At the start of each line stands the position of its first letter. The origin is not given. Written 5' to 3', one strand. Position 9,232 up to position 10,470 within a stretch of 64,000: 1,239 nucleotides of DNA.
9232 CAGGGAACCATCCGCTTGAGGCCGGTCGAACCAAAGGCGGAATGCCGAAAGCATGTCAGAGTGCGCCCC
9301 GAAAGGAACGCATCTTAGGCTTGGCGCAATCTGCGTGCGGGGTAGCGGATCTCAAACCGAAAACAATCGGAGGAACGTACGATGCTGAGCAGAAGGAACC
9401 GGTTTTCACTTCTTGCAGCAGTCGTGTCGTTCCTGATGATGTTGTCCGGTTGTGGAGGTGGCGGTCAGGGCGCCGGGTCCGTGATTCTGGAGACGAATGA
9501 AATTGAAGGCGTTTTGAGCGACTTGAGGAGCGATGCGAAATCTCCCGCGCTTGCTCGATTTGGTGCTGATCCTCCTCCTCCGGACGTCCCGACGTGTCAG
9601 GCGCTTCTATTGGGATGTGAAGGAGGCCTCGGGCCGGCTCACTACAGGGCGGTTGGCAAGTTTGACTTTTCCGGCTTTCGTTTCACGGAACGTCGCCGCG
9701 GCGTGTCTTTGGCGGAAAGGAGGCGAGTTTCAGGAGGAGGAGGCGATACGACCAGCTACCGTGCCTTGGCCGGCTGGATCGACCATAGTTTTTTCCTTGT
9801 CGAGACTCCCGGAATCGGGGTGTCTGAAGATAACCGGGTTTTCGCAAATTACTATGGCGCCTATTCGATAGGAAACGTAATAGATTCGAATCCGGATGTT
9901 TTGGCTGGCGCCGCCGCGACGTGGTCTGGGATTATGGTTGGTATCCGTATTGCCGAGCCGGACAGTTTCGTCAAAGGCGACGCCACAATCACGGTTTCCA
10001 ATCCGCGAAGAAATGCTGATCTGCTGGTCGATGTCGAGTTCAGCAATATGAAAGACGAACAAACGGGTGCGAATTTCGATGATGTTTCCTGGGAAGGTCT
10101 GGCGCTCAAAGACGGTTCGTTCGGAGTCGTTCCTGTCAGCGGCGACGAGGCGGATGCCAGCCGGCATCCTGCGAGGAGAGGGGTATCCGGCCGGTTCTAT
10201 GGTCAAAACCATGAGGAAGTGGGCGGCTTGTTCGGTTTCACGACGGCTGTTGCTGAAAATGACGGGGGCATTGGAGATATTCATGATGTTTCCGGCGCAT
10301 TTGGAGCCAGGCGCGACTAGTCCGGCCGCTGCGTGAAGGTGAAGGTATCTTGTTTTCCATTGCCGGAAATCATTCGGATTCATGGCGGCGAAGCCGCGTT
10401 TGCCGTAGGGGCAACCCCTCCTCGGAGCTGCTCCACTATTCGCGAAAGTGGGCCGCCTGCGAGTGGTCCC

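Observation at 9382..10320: Second TbpB/fHbp-fold lipoprotein 4.5 kb from the Slam gene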

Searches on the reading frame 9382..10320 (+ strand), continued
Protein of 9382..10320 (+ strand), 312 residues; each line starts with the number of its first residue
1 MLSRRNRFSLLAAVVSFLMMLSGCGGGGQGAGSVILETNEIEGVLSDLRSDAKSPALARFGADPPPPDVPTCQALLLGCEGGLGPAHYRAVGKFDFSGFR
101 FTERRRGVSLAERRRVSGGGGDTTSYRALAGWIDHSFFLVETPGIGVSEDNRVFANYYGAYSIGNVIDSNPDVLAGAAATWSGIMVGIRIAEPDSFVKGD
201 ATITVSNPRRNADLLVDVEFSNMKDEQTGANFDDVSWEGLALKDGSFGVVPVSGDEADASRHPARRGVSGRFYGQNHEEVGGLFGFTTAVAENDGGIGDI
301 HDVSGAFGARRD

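Call 23: find_related_loci(query=A1, collection=genome_contigs, flank=10000)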
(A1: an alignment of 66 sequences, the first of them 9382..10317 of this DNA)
Query A1 (312 aa) in genome_contigs; peptide patterns used: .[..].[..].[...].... (x = any residue, [..] = any of these).
156 stretches matched a pattern; 130 encode a relative of the query (tblastn E <= 1e-3); the best 80 are kept; 80 distinct loci.
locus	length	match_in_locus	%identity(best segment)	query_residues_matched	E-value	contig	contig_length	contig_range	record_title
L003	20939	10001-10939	82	1-312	2e-158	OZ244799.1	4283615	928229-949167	MAG: bacterium isolate fda9cd22-9c8c-44c4-8321-deb2e702e096 genome assembly, chromosome: 1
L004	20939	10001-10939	82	1-312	3e-157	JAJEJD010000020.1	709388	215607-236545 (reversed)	MAG: bacterium isolate p16x63bins.49 k141_38416, whole genome shotgun sequence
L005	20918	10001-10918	82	8-312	1e-151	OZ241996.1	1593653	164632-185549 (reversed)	MAG: bacterium isolate 138114a6-c459-4528-9bbc-32813c999549 genome assembly, chromosome: 1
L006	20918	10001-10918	82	8-312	1e-150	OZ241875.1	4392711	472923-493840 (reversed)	MAG: bacterium isolate fde39c58-18aa-4d93-bb40-cd1cf9ece30f genome assembly, chromosome: 1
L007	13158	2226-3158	80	12-312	1e-147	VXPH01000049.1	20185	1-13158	MAG: Nitrospinota bacterium isolate SB0662_bin_51 NODE_2510_length_20185_cov_26.800745, whole genome shotgun sequence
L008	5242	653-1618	79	1-312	1e-146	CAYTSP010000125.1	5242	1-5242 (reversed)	MAG TPA_asm: uncultured Nitrospinaceae bacterium isolate SRP338948_co1_160 genome assembly, contig: k141_160704, whole g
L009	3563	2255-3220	77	1-312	2e-148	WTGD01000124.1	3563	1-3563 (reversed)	MAG: Nitrospinota bacterium isolate CO36386bin_35 NODE_10618_length_3563_cov_6.060433, whole genome shotgun sequence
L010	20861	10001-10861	83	26-312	1e-142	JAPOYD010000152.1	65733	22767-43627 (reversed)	MAG: Nitrospinota bacterium isolate COS4_bin_23 NODE_439_length_65733_cov_7.48091, whole genome shotgun sequence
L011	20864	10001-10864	81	26-312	2e-141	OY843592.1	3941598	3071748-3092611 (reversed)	MAG: bacterium isolate 70215dce-3925-452b-89ef-f300e4ed0d2f genome assembly, chromosome: 1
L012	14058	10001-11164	80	1-312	1e-136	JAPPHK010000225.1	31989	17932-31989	MAG: Nitrospinota bacterium isolate RHO1_bin_79 NODE_2578_length_31989_cov_7.931077, whole genome shotgun sequence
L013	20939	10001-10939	76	1-312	6e-136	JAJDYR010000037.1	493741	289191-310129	MAG: bacterium isolate jk18x34bins.43 k141_253844, whole genome shotgun sequence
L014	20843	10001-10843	57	1-286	6e-101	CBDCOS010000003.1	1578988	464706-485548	MAG: uncultured Candidatus Binatia bacterium isolate b8bb52a1-eb1f-432d-8f15-544989f8edd8 genome assembly, contig: conti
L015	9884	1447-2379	53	1-312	9e-100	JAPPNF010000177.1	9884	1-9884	MAG: Deltaproteobacteria bacterium isolate RHO3_bin_65 NODE_8349_length_9884_cov_179.294638, whole genome shotgun sequen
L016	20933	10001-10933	53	1-312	3e-98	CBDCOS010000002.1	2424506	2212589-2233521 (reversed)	MAG: uncultured Candidatus Binatia bacterium isolate b8bb52a1-eb1f-432d-8f15-544989f8edd8 genome assembly, contig: conti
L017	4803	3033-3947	56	5-310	3e-96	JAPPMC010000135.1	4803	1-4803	MAG: Bryobacterales bacterium isolate RHO3_bin_37 NODE_16423_length_4803_cov_33.123842, whole genome shotgun sequence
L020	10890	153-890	52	72-312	4e-74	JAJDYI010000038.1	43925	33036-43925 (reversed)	MAG: Alphaproteobacteria bacterium isolate jk18x34bins.19 k141_523730, whole genome shotgun sequence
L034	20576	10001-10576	34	94-311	1e-23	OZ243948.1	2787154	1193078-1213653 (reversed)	MAG: Alphaproteobacteria bacterium isolate 5964c9ee-5f0d-4f7f-9443-08f8201d4ec3 genome assembly, chromosome: 1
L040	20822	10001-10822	30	41-290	5e-22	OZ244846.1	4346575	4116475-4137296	MAG: Gammaproteobacteria bacterium isolate c4b6e239-c71f-4241-b0b0-6ad111843a63 genome assembly, chromosome: 1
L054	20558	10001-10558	32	97-311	7e-20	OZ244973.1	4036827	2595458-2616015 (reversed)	MAG: Terriglobia bacterium isolate 2202a82c-0bb4-4252-a2d5-8bb3d6ea53e1 genome assembly, chromosome: 1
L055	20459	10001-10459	32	125-311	1e-19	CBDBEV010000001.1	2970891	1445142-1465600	MAG: bacterium isolate 138114a6-c459-4528-9bbc-32813c999549 genome assembly, contig: contig_1, whole genome shotgun sequ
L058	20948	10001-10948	28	2-311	2e-19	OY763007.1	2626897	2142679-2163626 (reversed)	MAG: Nitrospirales bacterium isolate d9641d0a-9015-4cc2-bf8e-6a264f466c72 genome assembly, chromosome: 1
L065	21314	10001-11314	35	88-312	2e-18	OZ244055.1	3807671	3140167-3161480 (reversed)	MAG: Alphaproteobacteria bacterium isolate 704cdb66-9897-4ec8-b8cd-f14a69034c9a genome assembly, chromosome: 1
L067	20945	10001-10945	29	6-311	5e-18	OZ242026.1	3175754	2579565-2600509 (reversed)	MAG: Nitrospirales bacterium isolate ad4af3c8-44ab-4a5f-8523-14f9326d4af7 genome assembly, chromosome: 1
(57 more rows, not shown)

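Call 44: search_protein_families(library=pfam, proteins=[L055:6610-7452:-, L067:7973-9388:+, L058:7938-9767:-, L001:7854-9233:+], max_evalue=0.01)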
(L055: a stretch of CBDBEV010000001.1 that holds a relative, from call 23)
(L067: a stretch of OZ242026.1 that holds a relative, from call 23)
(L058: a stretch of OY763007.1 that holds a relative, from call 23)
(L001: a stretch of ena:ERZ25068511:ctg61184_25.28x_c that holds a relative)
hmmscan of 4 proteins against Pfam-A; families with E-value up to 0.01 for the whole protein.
L055:6610-7452:- (281 aa): 4 families
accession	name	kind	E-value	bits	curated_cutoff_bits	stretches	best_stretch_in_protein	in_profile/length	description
PF13561.12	adh_short_C2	-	6.8e-42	144.1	27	1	28-276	1-234/236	Enoyl-(Acyl carrier protein) reductase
PF00106.31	adh_short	-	2.8e-22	79.6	26.6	1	23-226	2-190/195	short chain dehydrogenase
PF12241.14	Enoyl_reductase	-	0.00029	20.7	22.1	0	124-227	95-201/236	Trans-2-enoyl-CoA reductase catalytic region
PF12242.14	Eno-Rase_NADH_b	-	0.0056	16.9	23.4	0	22-58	41-78/79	NAD(P)H binding domain of trans-2-enoyl-CoA reductase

L067:7973-9388:+ (472 aa): 0 families

L058:7938-9767:- (610 aa): 0 families

L001:7854-9233:+ (459 aa): 1 family
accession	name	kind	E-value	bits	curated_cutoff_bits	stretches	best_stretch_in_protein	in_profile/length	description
PF01298.24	TbpB_B_D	-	0.0032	18.4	26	1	415-459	71-126/126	C-lobe and N-lobe beta barrels of Tf-binding protein B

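Call 58: search_solved_structures(query=A1, max_evalue=1, show_alignments=2)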
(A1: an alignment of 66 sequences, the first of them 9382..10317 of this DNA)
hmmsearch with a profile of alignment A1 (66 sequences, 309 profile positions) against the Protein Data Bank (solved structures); distinct sequences matched with E-value up to 1: 29.
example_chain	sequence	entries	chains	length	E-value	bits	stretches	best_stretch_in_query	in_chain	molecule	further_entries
4qq1_A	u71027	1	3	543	9.6e-08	34.9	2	269-308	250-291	Transferrin-binding protein 2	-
9clm_B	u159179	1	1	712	8.8e-07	31.7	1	269-308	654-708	Transferrin Binding Protein B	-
9q07_A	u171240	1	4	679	4.6e-06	29.4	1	254-308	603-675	Crystal structure of N-lobe of Transferrin Binding Protein B (TbpB) from Neisseria gonorrh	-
3hol_A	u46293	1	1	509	3.7e-05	26.4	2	271-308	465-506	TbpB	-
3ve1_A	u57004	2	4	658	4.2e-05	26.2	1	273-308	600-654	Transferrin-binding protein 2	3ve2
9clt_B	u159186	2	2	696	5e-05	26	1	269-308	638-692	Transferrin-binding protein B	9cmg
9dc4_B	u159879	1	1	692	5.1e-05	26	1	269-308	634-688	Transferrin-binding protein B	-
9yz4_B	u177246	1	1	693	5.1e-05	26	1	269-308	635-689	Transferrin-binding protein B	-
9nhq_B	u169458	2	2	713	5.5e-05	25.8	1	269-308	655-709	Transferrin-binding protein B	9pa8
3v8u_A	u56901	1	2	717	5.6e-05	25.8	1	269-308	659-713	Transferrin binding-protein B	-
4o4x_A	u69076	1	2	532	6.1e-05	25.7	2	272-308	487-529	TbpB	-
4o4u_A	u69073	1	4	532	6.2e-05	25.7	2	272-308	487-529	TbpB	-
4o3w_A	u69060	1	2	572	0.00075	22.1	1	271-308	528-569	Transferrin binding protein B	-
3pqu_A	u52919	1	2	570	0.00075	22.1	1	271-308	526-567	Transferrin binding protein B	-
7jrd_A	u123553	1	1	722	0.00093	21.8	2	275-296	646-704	Lactoferrin-binding protein B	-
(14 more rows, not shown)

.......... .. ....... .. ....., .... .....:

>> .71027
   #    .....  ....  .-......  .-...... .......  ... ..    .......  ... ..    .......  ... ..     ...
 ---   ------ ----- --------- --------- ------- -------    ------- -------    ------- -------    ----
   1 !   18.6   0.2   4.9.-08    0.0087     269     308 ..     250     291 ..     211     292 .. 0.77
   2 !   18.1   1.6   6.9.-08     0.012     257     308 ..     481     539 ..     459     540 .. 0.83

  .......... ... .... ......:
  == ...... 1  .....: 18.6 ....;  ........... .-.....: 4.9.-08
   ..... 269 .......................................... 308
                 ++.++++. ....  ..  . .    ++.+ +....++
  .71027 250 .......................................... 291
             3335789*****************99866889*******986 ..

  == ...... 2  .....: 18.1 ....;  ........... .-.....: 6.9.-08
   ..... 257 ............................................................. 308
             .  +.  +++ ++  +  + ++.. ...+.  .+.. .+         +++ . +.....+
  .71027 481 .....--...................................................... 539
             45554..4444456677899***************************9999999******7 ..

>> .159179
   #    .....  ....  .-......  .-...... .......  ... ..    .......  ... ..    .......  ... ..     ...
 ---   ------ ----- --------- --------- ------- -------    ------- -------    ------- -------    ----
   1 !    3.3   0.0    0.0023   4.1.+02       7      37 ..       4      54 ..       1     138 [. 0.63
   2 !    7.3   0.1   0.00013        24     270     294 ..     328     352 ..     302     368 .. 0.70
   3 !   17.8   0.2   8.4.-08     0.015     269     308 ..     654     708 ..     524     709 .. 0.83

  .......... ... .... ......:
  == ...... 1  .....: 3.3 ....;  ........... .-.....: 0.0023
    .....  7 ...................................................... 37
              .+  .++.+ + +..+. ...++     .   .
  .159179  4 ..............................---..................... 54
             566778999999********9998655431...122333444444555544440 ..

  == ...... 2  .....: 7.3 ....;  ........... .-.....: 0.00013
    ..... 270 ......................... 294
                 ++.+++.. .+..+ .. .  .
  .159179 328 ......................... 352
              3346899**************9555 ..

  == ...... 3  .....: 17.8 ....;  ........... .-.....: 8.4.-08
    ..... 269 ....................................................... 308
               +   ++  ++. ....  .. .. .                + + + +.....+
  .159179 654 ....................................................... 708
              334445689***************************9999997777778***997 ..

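Call 59: search_protein_families(library=pfam, alignment_id=A1, max_evalue=0.01)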
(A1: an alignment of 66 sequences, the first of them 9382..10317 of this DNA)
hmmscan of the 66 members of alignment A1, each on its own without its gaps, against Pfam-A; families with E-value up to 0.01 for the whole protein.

A. member 1, window:9382-10317:+ (312 aa): 1 family
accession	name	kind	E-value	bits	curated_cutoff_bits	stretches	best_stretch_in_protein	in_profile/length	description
PF01298.24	TbpB_B_D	-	4.3e-05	24.5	26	1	262-311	87-126/126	C-lobe and N-lobe beta barrels of Tf-binding protein B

B. families by the number of members that match (of 66 scanned): 2 families
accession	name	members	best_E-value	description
PF01298.24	TbpB_B_D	59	5.1e-10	C-lobe and N-lobe beta barrels of Tf-binding protein B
PF08794.16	FHBP_C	1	0.0037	Factor H binding protein, C-terminal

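Call 62: search_protein_families(library=pfam, proteins=[L020:1685-3079:+, L065:11544-12905:+, L034:10629-11969:+, L040:11008-12384:+, L054:12786-14153:+], max_evalue=0.001)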
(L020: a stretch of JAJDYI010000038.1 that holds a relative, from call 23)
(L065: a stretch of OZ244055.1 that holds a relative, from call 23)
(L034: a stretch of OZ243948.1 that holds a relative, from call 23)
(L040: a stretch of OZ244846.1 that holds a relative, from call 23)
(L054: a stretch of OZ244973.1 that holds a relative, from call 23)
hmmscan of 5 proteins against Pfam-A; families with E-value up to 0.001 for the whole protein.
L020:1685-3079:+ (464 aa): 5 families
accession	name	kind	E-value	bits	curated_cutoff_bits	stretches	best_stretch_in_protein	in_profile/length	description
PF04575.19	SlipAM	-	1.1e-25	91.3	22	1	176-464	1-288/288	Surface lipoprotein assembly modifier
PF13432.12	TPR_16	-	4.5e-07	30.6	32.7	1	107-158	14-65/65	Tetratricopeptide repeat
PF14559.12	TPR_19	-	3.5e-06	27.7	25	0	107-163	8-64/68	Tetratricopeptide repeat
PF24575.1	TPR_Slam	-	3.2e-05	24.7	35.2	1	105-147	62-104/104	Surface lipoprotein assembly modifier, N-terminal TPR repeats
PF13424.12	TPR_12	-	0.00012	22.7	30.1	0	103-152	23-73/77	Tetratricopeptide repeat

L065:11544-12905:+ (454 aa): 2 families
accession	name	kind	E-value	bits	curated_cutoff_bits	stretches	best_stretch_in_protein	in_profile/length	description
PF04575.19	SlipAM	-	2.6e-14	53.9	22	1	158-454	1-288/288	Surface lipoprotein assembly modifier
PF24575.1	TPR_Slam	-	0.00054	20.8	35.2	1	87-127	62-102/104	Surface lipoprotein assembly modifier, N-terminal TPR repeats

L034:10629-11969:+ (447 aa): 5 families
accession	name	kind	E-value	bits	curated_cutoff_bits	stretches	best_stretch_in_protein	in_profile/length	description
PF04575.19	SlipAM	-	5e-15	56.2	22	1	150-447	1-288/288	Surface lipoprotein assembly modifier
PF14559.12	TPR_19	-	4.5e-09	36.9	25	1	73-128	1-56/68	Tetratricopeptide repeat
PF13432.12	TPR_16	-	1.9e-05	25.4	32.7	1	68-124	2-58/65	Tetratricopeptide repeat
PF11059.14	DUF2860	-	2e-05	24.4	22.9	1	358-443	206-291/294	Protein of unknown function (DUF2860)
PF13428.12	TPR_14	-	3.5e-05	24.5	23.5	0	99-133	3-37/44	Tetratricopeptide repeat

L040:11008-12384:+ (459 aa): 3 families
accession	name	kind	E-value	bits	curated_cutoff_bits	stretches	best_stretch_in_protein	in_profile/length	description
PF04575.19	SlipAM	-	3.5e-14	53.5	22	1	163-459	2-288/288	Surface lipoprotein assembly modifier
PF14559.12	TPR_19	-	2.1e-05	25.2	25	1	47-107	2-57/68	Tetratricopeptide repeat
PF11059.14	DUF2860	-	0.00019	21.2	22.9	1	364-455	200-291/294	Protein of unknown function (DUF2860)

L054:12786-14153:+ (456 aa): 9 families
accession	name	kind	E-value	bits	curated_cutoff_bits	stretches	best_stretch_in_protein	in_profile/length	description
PF14559.12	TPR_19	-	3.1e-14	53.5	25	2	80-136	1-57/68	Tetratricopeptide repeat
PF04575.19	SlipAM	-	4.1e-14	53.2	22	1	159-456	3-288/288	Surface lipoprotein assembly modifier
PF13428.12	TPR_14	-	1.2e-08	35.2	23.5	0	40-76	6-42/44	Tetratricopeptide repeat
PF11059.14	DUF2860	-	5.8e-06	26.1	22.9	1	376-452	214-291/294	Protein of unknown function (DUF2860)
PF12688.13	TPR_5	-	7.7e-05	23.4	24.2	1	32-114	35-119/119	Tetratrico peptide repeat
PF13432.12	TPR_16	-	7.9e-05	23.5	32.7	1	75-132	2-59/65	Tetratricopeptide repeat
PF13174.12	TPR_6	-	0.00015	22.7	26.3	0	74-102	4-32/33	Tetratricopeptide repeat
PF24575.1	TPR_Slam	-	0.00018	22.3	35.2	1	66-125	43-102/104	Surface lipoprotein assembly modifier, N-terminal TPR repeats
PF12895.13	ANAPC3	-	0.00087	20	27.2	0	42-95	30-81/82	Anaphase-promoting complex, cyclosome, subunit 3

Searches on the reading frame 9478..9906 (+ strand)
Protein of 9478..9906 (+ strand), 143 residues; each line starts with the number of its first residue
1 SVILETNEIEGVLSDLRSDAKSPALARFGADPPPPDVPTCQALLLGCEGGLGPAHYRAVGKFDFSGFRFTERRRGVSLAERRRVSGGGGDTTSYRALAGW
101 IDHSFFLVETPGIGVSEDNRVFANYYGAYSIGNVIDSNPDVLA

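Call 45: search_protein_representatives(protein=window:9478-9906:+)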
Query: 143 residues. Proteins with E-value up to 0.001 (for the whole library): 23; up to 1e-10: 11; up to 1e-30: 5. The best 23 are listed.
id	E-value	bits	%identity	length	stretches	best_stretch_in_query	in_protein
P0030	2.0e-73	261.3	85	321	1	1-142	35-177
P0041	1.9e-55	202.9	87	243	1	35-143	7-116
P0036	3.9e-39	150.0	59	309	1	13-142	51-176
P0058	4.8e-35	136.8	47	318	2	7-141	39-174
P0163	5.3e-34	133.4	53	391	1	7-143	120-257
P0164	2.1e-24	102.2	47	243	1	6-133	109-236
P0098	4.0e-24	101.3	55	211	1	12-104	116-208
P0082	5.5e-23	97.6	51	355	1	31-137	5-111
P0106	3.0e-21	92.0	58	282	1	3-88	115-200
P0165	7.4e-15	71.3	55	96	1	65-141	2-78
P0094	1.6e-12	63.7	46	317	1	6-140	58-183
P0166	3.7e-09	52.8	44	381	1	8-141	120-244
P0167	7.4e-08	48.5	42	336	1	61-140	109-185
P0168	1.1e-07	48.0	53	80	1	79-143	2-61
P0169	1.4e-07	47.6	54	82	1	81-142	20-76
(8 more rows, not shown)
